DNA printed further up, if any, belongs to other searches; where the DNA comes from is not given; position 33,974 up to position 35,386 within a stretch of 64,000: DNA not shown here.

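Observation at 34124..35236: Truncated ribosomal protein S1 homologue (370 aa, multiple S1 domains)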

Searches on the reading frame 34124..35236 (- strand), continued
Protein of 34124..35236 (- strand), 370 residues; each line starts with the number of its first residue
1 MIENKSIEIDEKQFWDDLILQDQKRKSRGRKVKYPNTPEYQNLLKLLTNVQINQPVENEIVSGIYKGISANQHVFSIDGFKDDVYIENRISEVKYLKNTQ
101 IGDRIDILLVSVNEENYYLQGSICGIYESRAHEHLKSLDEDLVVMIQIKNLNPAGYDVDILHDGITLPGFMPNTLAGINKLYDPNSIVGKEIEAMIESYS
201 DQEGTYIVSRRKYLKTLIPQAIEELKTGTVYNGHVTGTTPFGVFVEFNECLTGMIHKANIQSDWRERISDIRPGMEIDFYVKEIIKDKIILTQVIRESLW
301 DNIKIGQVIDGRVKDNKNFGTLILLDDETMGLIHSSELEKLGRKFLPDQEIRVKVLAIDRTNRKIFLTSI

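Call 14: find_homologous_proteins(query=window:34124-35236:-, max_evalue=0.00001)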
Query window:34124-35236:- (370 aa): 1836 proteins with E <= 0.00001 among 5024 candidates; the best 120 are listed.
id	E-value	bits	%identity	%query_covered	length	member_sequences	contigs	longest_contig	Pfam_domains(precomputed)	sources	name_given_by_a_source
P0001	4.2e-233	791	94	100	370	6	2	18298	PF00575.30,PF23459.2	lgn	-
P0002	2.7e-210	716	85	100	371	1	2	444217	PF00575.30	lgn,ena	-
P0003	4.2e-200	682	79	99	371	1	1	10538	PF00575.30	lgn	-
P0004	5.9e-182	622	73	99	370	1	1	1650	PF00575.30,PF23459.2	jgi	jgi:ribosomal protein S1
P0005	7.8e-181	619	74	99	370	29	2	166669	PF00575.30,PF23459.2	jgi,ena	-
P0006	1.1e-177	608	73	99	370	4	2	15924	PF00575.30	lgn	-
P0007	1.1e-177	608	72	98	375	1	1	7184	PF00575.30,PF23459.2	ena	-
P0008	9.6e-177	605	73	98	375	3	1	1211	PF00575.30,PF23459.2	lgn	-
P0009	8.0e-175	599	69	99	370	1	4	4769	PF00575.30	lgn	-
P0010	1.1e-174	599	73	99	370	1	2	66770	PF00575.30,PF23459.2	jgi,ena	-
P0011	4.9e-174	596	72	96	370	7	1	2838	PF00575.30,PF23459.2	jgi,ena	jgi:hypothetical protein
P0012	5.4e-174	596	70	99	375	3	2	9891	PF00575.30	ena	-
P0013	7.5e-174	596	71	98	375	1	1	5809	PF00575.30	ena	-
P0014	8.4e-174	596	72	99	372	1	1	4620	PF00575.30,PF23459.2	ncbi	-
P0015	1.0e-173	595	70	98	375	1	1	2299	PF00575.30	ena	-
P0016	2.1e-173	594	70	98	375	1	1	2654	PF00575.30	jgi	jgi:ribosomal protein S1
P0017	3.4e-173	594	70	98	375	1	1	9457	PF00575.30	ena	-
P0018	6.7e-173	593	70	98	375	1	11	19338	PF00575.30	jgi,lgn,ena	-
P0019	9.8e-173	592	70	98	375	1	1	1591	PF00575.30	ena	-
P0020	1.3e-172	592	72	96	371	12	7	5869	PF00575.30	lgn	-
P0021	1.4e-172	592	71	99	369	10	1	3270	PF00575.30,PF23459.2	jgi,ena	-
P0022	1.4e-172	592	70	98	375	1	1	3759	PF00575.30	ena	-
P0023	1.8e-172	591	70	98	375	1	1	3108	PF00575.30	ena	-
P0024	1.9e-172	591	72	99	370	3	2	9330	PF00575.30,PF23459.2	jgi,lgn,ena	jgi:ribosomal protein S1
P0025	2.0e-172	591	70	98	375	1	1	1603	PF00575.30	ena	-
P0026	2.5e-172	591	70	98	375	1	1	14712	PF00575.30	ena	-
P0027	4.7e-172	590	70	99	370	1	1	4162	PF00575.30,PF23459.2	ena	-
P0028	1.1e-171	589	69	98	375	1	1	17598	PF00575.30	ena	-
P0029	4.7e-171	587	69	99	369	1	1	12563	PF00575.30,PF23459.2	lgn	-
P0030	1.3e-170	585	68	99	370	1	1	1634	PF00575.30,PF23459.2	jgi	jgi:ribosomal protein S1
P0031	2.5e-170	584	69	98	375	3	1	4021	PF00575.30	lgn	-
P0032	7.0e-170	583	67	99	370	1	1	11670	PF00575.30,PF23459.2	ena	-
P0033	5.9e-168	576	69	99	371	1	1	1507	PF00575.30,PF23459.2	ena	-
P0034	1.7e-165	568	70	99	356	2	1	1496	PF00575.30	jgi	-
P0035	3.6e-165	567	69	98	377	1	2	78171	PF00575.30,PF23459.2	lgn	-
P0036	2.7e-163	561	70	98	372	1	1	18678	PF00575.30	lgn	-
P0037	5.3e-159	547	65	99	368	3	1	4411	PF00575.30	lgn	-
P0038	8.5e-157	540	64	100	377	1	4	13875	PF00575.30,PF23459.2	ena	-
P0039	5.2e-155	534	65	99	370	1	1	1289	PF00575.30,PF23459.2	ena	-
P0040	6.4e-153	527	66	96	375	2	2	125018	PF00575.30,PF23459.2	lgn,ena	-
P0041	4.1e-152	524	65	100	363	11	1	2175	PF00575.30,PF23459.2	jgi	jgi:ribosomal protein S1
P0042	1.7e-151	522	63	99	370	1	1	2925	PF00575.30,PF23459.2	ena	-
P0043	4.7e-150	518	64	97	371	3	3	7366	PF00575.30,PF23459.2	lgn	-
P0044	7.9e-150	517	64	96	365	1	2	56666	PF00575.30,PF23459.2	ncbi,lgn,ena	-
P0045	3.3e-149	515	65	96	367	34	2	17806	PF00575.30,PF23459.2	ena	-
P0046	4.1e-149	514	64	100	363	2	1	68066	PF00575.30,PF23459.2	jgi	jgi:ribosomal protein S1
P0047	8.9e-149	513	62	99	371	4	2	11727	PF00575.30,PF23459.2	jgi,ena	-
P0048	1.5e-148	513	61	99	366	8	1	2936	PF00575.30,PF23459.2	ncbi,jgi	jgi:small subunit ribosomal protein S1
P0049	2.3e-148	512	62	99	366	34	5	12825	PF00575.30,PF23459.2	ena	-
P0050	3.4e-148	511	63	100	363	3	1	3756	PF00575.30,PF23459.2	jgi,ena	jgi:ribosomal protein S1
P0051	4.4e-148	511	62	100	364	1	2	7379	PF00575.30,PF23459.2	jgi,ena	jgi:ribosomal protein S1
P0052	5.2e-148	511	62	98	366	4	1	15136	PF00575.30,PF23459.2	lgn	-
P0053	6.9e-148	510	61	98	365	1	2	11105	PF00575.30,PF23459.2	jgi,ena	-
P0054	8.4e-148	510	63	96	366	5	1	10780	PF00575.30,PF23459.2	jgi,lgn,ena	jgi:small subunit ribosomal protein S1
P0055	9.0e-148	510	62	98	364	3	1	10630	PF00575.30,PF23459.2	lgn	-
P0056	1.1e-147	510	63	100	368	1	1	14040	PF00575.30,PF23459.2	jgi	jgi:small subunit ribosomal protein S1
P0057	1.5e-147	509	63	96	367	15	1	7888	PF00575.30,PF23459.2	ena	-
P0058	1.9e-147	509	61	97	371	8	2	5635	PF00575.30,PF23459.2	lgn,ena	-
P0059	2.1e-147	509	64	95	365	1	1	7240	PF00575.30,PF23459.2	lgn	-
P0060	2.7e-147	508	63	97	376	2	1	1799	PF00575.30,PF23459.2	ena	-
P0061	3.8e-147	508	62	99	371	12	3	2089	PF00575.30,PF23459.2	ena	-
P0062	4.1e-147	508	63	97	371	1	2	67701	PF00575.30,PF23459.2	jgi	jgi:ribosomal protein S1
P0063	5.3e-147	507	61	99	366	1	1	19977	PF00575.30,PF23459.2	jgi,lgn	-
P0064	7.5e-147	507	62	99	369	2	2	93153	PF00575.30,PF23459.2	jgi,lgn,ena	-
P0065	7.9e-147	507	62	97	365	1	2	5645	PF00575.30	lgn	-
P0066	1.2e-146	506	62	100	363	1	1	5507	PF00575.30,PF23459.2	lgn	-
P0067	1.4e-146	506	62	97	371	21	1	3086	PF00575.30,PF23459.2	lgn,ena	-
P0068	3.1e-146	505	62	97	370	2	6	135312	PF00575.30,PF23459.2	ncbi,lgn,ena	-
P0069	4.8e-146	504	62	97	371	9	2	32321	PF00575.30,PF23459.2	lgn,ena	-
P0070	1.2e-145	503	63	93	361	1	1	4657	PF00575.30,PF23459.2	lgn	-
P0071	1.5e-145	503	61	99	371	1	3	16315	PF00575.30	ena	-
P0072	2.5e-145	502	63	98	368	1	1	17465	PF00575.30,PF23459.2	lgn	-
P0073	3.5e-145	502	61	99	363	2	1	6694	PF00575.30,PF23459.2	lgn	-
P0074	7.3e-145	500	60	99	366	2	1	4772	PF00575.30,PF23459.2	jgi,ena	-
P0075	8.4e-145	500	62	99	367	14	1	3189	PF00575.30,PF23459.2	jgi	jgi:small subunit ribosomal protein S1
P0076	8.9e-145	500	66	88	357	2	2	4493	PF00575.30,PF23459.2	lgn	-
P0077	1.0e-144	500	62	97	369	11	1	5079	PF00575.30,PF23459.2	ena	-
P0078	1.2e-144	500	62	93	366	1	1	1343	PF00575.30,PF23459.2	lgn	-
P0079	1.4e-144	500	63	99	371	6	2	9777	PF00575.30,PF23459.2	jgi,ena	jgi:ribosomal protein S1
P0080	1.5e-144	499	61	98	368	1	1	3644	PF00575.30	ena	-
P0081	6.8e-144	497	61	95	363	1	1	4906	PF00575.30,PF23459.2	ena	-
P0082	1.3e-143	496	61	97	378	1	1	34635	PF00575.30,PF23459.2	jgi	jgi:ribosomal protein S1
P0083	1.4e-143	496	63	90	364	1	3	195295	PF00575.30,PF23459.2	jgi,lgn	jgi:ribosomal protein S1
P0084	3.2e-143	495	63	93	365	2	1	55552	PF00575.30,PF23459.2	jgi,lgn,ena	-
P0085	3.5e-143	495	62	95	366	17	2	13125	PF00575.30,PF23459.2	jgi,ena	jgi:small subunit ribosomal protein S1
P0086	3.5e-143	495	60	99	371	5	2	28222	PF00575.30,PF23459.2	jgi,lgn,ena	jgi:ribosomal protein S1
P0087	3.7e-143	495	61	95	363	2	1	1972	PF00575.30,PF23459.2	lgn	-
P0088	4.0e-143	495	63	99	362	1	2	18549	PF00575.30,PF23459.2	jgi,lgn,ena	jgi:ribosomal protein S1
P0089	4.4e-143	495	60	95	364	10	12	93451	PF00575.30,PF23459.2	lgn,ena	-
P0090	5.0e-143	494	62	98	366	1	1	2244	PF00575.30,PF23459.2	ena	-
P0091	7.1e-143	494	63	95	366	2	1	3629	PF00575.30,PF23459.2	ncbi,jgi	jgi:ribosomal protein S1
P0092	1.1e-142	493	60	99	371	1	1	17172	PF00575.30,PF23459.2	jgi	jgi:ribosomal protein S1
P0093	1.1e-142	493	63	92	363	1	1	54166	PF00575.30,PF23459.2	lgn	-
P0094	1.4e-142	493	61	94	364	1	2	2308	PF21543.4,PF00575.30,PF23459.2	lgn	-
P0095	1.6e-142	493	61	95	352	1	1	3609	PF00575.30,PF23459.2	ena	-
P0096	1.6e-142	493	62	92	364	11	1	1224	PF00575.30,PF23459.2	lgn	-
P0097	1.8e-142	493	61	95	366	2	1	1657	PF00575.30,PF23459.2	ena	-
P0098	1.9e-142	493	60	97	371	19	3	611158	PF00575.30,PF23459.2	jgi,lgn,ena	jgi:ribosomal protein S1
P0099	2.1e-142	492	62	95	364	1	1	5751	PF00575.30,PF23459.2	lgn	-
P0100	2.6e-142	492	63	89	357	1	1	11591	PF00575.30,PF23459.2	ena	-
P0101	3.4e-142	492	62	95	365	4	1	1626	PF00575.30,PF23459.2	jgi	-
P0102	3.8e-142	492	61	95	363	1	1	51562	PF00575.30,PF23459.2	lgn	-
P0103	4.6e-142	491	62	95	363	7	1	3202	PF00575.30,PF23459.2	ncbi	-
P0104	7.9e-142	490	61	95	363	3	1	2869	PF00575.30,PF23459.2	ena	-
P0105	8.2e-142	490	62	95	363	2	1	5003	PF00575.30,PF23459.2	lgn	-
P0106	8.4e-142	490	64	90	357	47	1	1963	PF00575.30,PF23459.2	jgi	jgi:ribosomal protein S1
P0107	1.1e-141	490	64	89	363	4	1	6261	PF00575.30,PF23459.2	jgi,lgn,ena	-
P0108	1.2e-141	490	61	95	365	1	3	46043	PF00575.30,PF23459.2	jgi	jgi:ribosomal protein S1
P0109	1.2e-141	490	61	95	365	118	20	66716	PF00575.30,PF23459.2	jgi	jgi:ribosomal protein S1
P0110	1.4e-141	490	61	96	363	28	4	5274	PF00575.30,PF23459.2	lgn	-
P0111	1.4e-141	490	62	91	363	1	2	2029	PF00575.30,PF23459.2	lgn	-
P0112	1.5e-141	490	60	95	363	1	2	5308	PF00575.30,PF23459.2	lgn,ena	-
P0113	1.7e-141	489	61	94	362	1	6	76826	PF00575.30,PF23459.2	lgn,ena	-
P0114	1.8e-141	489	66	88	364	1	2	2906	PF00575.30,PF23459.2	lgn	-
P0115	2.3e-141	489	68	85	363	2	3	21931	PF00575.30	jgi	jgi:ribosomal protein S1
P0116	2.6e-141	489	60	95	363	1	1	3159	PF00575.30,PF23459.2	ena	-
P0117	2.8e-141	489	60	95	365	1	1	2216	PF00575.30,PF23459.2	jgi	-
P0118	3.9e-141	488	62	91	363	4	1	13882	PF00575.30,PF23459.2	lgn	-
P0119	4.4e-141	488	65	89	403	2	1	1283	PF00575.30,PF23459.2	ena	-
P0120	4.9e-141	488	63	89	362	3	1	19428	PF00575.30,PF23459.2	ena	-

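Call 21: search_protein_representatives(protein=window:34124-35236:-)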
Query: 370 residues. Proteins with E-value up to 0.001 (for the whole library): 3263; up to 1e-10: 736; up to 1e-30: 124. The best 150 are listed.
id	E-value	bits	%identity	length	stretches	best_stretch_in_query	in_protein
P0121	5.0e-118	410.5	55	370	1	38-368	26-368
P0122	1.1e-97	343.6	51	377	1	39-368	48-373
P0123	2.1e-95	336.1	47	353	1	36-368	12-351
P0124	1.6e-93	329.9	56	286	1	19-285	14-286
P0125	1.5e-91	323.4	46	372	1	39-367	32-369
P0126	7.7e-91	321.1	47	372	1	34-368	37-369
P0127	1.6e-83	297.0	44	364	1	39-368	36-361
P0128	1.7e-82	293.6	47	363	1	41-368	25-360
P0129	5.4e-82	292.0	45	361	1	49-365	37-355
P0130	5.9e-81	288.6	45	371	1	37-368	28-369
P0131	1.4e-80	287.4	45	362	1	33-367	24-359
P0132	8.5e-80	284.7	44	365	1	62-369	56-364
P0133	9.7e-80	284.6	64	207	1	168-368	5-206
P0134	2.4e-78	280.0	41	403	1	13-368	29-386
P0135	6.3e-76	272.0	50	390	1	55-368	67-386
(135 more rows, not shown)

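Call 31: predict_structure(alignment_id=A1)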
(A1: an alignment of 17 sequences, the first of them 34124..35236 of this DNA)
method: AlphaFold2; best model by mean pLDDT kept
length: 370 residues; sequences in the alignment: 17
mean_pLDDT: 77.7   pTM: 0.49
mean pLDDT of the five models: 77.7, 76.7, 75.2, 73.0, 72.5
residues with pLDDT >= 90: 73; 70-90: 202; 50-70: 77; < 50: 18
segments of 3 or more residues with pLDDT < 50: 1-9, 28-33
pLDDT, mean of each block of 10 residues (from residue 1): 38 65 53 58 61 79 92 89 88 85 91 83 82 70 86 87 83 69 78 86 81 79 77 79 77 77 67 76 67 58 85 91 84 90 87 90 85
secondary structure, 60 per line:
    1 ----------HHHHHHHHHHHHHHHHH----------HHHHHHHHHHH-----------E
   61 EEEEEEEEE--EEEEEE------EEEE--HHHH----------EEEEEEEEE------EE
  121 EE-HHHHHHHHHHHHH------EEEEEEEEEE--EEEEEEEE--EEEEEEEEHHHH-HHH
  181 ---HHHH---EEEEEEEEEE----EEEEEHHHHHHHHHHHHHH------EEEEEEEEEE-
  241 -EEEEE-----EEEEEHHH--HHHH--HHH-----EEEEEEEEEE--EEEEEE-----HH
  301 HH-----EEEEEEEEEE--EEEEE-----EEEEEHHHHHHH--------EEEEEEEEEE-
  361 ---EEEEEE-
elements in order: H11-27 H38-48 E60-69 E72-77 E84-87 H90-93 E104-112 E119-122 H124-136 E143-152 E155-162 E165-172 H173-176 H184-187 E191-200 E205-209 H210-223 E230-239 E242-246 E252-256 H262-265 E276-285 E288-293 H299-302 E308-317 E320-324 E330-334 H335-341 E350-359 E364-369

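Call 33: fold_search(model_id=the predicted structure, library=pdb)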
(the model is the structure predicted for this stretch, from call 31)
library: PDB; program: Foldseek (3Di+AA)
matches with E <= 10: 1373; with E <= 0.001: 61
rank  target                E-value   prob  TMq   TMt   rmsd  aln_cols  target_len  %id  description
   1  9gut_B                8.8e-22  1.00  0.30  0.24  15.2       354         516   21  30S mRNA delivery complex (bS1 resolved) (released 2024-11-20)
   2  9guv_B                5.1e-17  1.00  0.29  0.30  15.5       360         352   20  30S mRNA delivery complex (closed-head) (released 2024-11-20)
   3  9gux_B                1.5e-13  1.00  0.34  0.45  10.0       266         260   20  30S-TEC (TEC in expressome position) Inactive state 1 (released 2024-11-20)
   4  6h4n_y                6.1e-13  1.00  0.25  0.26  19.4       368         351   19  Structure of a hibernating 100S ribosome reveals an inactive conformation of the ribosomal protein S1 - 70S Hibernatin (released 2018-09-05)
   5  3go5                  3.7e-11  1.00  0.18  0.22  13.6       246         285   17  Crystal structure of a multidomain protein with nucleic acid binding domains (sp_0946) from streptococcus pneumoniae tig (released 2009-04-07)
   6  9guq_B                4.9e-11  1.00  0.24  0.47   9.7       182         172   21  30S PIC (Pre-Initiation complex) (released 2024-11-20)
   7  9tvu_a                5.7e-11  1.00  0.27  0.39  11.2       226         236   18  Structure of the Chlamydomonas reinhardtii chlororibosome (released 2026-02-18)
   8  6vu3_H                1.9e-10  1.00  0.27  0.35  18.9       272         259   19  Cryo-EM structure of Escherichia coli transcription-translation complex A (TTC-A) containing mRNA with a 12 nt long sp (released 2020-09-02)
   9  8peg_Z                2.8e-10  1.00  0.23  0.45  10.0       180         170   21  Escherichia coli paused disome complex (queueing 70S non-rotated closed PRE state) (released 2024-03-06)
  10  7a05_MODEL_1_A        9.4e-10  1.00  0.23  0.40   7.3       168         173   24  NMR structure of D3-D4 domains of Vibrio vulnificus ribosomal protein S1 (released 2021-06-23)
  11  8wi7_b                9.4e-09  1.00  0.27  0.51   6.4       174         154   21  Cryo- EM structure of Mycobacterium smegmatis 70S ribosome, bS1 and RafH. (released 2024-02-28)
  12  8a22_Ba               6.8e-08  1.00  0.20  0.29  15.0       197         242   15  Structure of the mitochondrial ribosome from Polytomella magna (released 2022-11-16)
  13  4q7j_H                8.5e-08  1.00  0.22  0.42  18.9       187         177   21  Complex structure of viral RNA polymerase (released 2014-08-27)
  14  9guu_B                1.6e-07  1.00  0.22  0.42  10.3       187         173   20  30S mRNA delivery complex (consensus) (released 2024-11-20)
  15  9gup_B                4.1e-07  1.00  0.23  0.44   9.7       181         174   20  30S mRNA delivery complex (open head) (released 2024-11-20)
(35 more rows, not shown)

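Call 34: get_annotated_region(hit=H1, flank=8000)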
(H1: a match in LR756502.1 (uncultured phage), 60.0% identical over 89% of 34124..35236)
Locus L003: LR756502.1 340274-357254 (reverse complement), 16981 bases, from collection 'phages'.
description: uncultured phage genome assembly, chromosome: 1.
organism: uncultured phage (NCBI taxid 278008)
taxonomy: Viruses; environmental samples
host: -; source: metagenomic; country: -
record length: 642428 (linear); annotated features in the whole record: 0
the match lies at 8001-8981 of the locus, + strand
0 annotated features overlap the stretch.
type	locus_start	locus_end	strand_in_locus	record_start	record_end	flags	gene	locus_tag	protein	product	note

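Call 35: get_annotated_region(hit=H3, flank=8000)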
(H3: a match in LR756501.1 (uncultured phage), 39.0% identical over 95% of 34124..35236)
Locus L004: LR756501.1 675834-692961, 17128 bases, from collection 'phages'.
description: uncultured phage genome assembly, chromosome: 1.
organism: uncultured phage (NCBI taxid 278008)
taxonomy: Viruses; environmental samples
host: -; source: metagenomic; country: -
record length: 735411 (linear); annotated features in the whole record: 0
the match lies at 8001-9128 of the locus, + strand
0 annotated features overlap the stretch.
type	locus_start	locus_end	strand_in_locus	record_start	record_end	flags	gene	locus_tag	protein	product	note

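Call 36: get_annotated_region(hit=H8, flank=4000)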
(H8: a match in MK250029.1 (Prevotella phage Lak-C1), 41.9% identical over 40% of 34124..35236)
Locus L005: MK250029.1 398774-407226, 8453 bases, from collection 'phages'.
description: MAG: Prevotella phage Lak-C1, complete genome.
organism: Prevotella phage Lak-C1 (NCBI taxid 2491292)
taxonomy: Viruses; Duplodnaviria; Heunggongvirae; Uroviricota; Caudoviricetes
host: Prevotella sp.; source: human feces; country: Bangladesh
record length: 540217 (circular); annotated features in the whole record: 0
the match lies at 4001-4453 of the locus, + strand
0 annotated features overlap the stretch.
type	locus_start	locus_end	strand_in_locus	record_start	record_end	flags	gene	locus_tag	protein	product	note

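Call 44: find_related_loci(query=A1, collection=viral_contigs, flank=6000)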
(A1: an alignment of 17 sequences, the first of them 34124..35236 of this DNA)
Query A1 (370 aa) in viral_contigs; peptide patterns used: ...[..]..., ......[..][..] (x = any residue, [..] = any of these).
323 stretches matched a pattern; 285 encode a relative of the query (tblastn E <= 1e-3); the best 80 are kept; 80 distinct loci.
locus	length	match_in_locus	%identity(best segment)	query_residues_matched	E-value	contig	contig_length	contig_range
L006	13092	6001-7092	61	2-368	5e-149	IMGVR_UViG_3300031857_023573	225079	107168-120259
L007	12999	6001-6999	64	36-368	4e-149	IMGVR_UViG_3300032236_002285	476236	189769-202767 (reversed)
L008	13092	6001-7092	61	2-368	5e-149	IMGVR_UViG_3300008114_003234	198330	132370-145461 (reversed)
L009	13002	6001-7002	63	37-370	7e-149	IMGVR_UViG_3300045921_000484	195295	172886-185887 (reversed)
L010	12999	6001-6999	63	36-368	2e-147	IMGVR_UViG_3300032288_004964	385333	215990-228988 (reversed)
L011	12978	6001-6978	63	43-368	2e-146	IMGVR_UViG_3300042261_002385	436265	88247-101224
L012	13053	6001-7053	60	18-368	3e-146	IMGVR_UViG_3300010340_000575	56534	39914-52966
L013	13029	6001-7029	61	36-368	9e-145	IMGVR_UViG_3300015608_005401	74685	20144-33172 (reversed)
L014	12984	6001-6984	64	41-368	1e-143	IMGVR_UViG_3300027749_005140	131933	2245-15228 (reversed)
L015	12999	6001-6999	62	36-368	1e-143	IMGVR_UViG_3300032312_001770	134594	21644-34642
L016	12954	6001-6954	62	52-369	2e-141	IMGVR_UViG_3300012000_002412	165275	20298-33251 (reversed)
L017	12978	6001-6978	62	43-368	5e-141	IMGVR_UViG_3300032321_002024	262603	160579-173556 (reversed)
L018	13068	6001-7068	58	17-368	2e-139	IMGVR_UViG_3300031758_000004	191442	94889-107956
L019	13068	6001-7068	58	17-368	2e-139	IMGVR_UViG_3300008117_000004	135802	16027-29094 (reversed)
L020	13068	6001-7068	58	17-368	2e-139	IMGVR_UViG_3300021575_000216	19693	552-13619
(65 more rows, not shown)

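Call 45: find_related_loci(query=A1, collection=genome_contigs, flank=6000)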
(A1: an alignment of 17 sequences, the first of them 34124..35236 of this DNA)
Query A1 (370 aa) in genome_contigs; peptide patterns used: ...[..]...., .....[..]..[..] (x = any residue, [..] = any of these).
30 stretches matched a pattern; 4 encode a relative of the query (tblastn E <= 1e-3); 4 distinct loci.
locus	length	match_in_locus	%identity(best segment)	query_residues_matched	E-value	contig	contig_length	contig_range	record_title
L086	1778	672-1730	57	17-369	9e-150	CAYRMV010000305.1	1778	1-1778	MAG TPA_asm: uncultured Flavobacteriales bacterium isolate SRP220891_co4_450 genome assembly, contig: NODE_134944_length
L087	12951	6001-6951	60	51-368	5e-118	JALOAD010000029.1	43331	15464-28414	MAG: Candidatus Muiribacterium halophilum isolate SO_2017_LW2 bin 137 scaffold_290_c4_LW138R_2017, whole genome shotgun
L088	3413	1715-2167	43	148-294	3e-35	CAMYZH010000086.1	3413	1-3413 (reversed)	MAG TPA_asm: uncultured Clostridium sp. isolate SRR10912537_bin.20_metaWRAP_v1.3_MAG genome assembly, contig: ERZ1421001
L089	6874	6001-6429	47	148-291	6e-31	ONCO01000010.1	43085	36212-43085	uncultured Erysipelotrichaceae bacterium isolate RUG187 genome assembly, contig: scaffold_505, whole genome shotgun sequ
